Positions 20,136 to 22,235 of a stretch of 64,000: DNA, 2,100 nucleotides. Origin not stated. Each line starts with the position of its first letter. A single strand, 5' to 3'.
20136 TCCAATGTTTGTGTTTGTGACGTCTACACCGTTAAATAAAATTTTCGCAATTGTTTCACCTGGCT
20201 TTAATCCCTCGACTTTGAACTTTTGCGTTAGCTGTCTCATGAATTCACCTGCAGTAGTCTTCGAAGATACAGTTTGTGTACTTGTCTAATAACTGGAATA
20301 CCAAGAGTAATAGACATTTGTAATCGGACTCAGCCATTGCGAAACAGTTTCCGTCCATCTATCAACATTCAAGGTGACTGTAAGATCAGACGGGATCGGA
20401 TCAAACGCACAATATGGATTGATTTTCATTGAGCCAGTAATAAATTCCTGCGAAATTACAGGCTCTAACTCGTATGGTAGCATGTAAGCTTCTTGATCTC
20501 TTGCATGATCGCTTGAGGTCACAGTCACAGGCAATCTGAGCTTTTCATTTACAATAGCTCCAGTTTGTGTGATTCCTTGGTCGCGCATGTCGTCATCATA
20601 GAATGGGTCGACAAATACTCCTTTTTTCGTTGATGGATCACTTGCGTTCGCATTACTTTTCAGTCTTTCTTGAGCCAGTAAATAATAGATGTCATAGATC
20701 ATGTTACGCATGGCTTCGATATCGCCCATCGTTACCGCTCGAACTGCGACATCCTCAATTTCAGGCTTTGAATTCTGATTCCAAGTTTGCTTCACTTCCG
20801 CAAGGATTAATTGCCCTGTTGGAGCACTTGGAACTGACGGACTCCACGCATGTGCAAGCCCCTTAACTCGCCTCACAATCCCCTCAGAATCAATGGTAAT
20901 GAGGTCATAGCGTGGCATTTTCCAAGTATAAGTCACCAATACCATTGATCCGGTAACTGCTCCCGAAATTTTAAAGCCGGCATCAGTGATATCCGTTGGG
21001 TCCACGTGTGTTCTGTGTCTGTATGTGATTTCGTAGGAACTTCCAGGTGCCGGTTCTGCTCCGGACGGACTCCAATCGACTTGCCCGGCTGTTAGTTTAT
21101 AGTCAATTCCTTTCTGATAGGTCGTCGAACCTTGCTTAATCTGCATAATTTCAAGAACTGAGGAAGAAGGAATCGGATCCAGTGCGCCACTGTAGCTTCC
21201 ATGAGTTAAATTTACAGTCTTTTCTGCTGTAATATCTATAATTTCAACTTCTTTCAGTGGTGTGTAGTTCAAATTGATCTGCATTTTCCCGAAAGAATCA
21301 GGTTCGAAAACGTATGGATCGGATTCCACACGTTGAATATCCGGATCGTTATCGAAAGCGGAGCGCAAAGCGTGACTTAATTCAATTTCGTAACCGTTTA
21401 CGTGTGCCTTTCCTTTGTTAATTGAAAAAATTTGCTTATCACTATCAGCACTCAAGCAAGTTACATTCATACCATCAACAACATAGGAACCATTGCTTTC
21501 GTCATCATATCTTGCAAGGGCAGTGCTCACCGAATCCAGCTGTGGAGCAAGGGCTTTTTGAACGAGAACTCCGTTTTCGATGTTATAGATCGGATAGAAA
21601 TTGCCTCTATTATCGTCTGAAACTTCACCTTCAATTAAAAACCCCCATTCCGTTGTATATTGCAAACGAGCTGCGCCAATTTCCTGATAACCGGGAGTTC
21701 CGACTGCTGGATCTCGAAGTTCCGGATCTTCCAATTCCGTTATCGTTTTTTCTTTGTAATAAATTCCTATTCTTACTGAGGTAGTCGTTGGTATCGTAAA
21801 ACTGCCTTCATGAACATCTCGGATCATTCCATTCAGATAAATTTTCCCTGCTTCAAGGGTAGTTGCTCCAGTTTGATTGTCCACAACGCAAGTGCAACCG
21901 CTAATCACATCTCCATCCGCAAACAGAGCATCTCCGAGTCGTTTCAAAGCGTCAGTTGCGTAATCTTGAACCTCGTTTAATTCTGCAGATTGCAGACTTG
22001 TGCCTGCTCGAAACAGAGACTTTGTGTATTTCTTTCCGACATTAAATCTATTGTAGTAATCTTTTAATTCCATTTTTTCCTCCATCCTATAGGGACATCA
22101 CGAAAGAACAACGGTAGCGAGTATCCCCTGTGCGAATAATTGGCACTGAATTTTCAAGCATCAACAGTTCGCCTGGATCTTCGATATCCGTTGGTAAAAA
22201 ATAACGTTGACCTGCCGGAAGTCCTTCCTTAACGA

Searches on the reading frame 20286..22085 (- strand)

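Call 50: search_protein_families(library=phrogs, proteins=[window:20286-22085:-], max_evalue=0.00001)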
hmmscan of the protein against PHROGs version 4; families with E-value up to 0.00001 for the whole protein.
window:20286-22085:- (599 aa): 4 families
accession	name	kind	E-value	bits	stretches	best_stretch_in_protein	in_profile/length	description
phrog_877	-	unknown function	4.9e-144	482.6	1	2-588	3-612/1141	-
phrog_358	-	unknown function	3.1e-108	363.9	3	74-288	179-414/2056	-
phrog_17266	-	unknown function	1.6e-107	360.3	1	5-298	1-296/314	-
phrog_31651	-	unknown function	1e-57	196.5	1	419-592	2-175/226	-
